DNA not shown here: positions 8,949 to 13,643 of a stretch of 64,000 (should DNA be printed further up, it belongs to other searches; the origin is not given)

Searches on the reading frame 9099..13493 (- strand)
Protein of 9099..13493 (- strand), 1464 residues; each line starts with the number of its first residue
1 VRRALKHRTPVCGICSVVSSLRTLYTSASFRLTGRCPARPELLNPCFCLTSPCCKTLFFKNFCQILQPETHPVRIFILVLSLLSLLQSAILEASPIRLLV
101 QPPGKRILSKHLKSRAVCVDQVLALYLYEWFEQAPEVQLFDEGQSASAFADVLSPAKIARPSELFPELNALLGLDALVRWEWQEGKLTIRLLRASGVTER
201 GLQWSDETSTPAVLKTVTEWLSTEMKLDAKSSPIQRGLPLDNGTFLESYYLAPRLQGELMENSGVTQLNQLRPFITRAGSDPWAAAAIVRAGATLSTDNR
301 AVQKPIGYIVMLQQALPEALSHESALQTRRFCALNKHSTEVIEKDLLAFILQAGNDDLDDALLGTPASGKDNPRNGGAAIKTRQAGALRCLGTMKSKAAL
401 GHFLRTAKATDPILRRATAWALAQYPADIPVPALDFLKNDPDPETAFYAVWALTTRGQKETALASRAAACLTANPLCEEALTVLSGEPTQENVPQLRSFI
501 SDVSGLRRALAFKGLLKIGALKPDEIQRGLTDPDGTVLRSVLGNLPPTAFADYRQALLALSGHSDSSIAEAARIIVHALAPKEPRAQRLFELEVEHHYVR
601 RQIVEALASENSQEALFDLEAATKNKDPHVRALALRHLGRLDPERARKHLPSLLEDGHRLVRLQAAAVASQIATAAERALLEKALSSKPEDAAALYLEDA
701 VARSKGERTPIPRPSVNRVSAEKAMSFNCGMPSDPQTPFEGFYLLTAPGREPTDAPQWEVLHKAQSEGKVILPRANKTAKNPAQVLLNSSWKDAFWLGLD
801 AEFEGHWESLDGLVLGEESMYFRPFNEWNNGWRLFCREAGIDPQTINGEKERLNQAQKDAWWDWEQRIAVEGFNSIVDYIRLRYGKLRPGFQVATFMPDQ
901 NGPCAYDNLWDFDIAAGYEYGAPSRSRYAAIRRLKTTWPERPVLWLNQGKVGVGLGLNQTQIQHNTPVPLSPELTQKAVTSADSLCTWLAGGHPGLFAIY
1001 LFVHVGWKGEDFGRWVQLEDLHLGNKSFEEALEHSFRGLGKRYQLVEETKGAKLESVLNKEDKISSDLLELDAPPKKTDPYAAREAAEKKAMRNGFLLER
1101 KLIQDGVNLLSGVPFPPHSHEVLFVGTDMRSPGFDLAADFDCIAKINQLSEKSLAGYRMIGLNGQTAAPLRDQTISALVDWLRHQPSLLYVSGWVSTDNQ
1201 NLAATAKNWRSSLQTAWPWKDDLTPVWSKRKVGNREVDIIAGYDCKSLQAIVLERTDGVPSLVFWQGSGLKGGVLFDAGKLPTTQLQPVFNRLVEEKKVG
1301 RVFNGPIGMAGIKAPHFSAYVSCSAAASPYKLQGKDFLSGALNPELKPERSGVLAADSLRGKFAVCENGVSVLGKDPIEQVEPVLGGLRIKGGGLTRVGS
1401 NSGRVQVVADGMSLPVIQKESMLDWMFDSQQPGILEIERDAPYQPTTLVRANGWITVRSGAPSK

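Call 10: search_protein_families(library=pfam, proteins=[window:9099-13493:-], max_evalue=0.001)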
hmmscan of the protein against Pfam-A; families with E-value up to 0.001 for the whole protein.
window:9099-13493:- (1464 aa): 1 family
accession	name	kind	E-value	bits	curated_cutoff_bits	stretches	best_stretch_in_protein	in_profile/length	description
PF13646.12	HEAT_2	-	1.3e-16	61.1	27.7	2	595-667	12-85/88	HEAT repeats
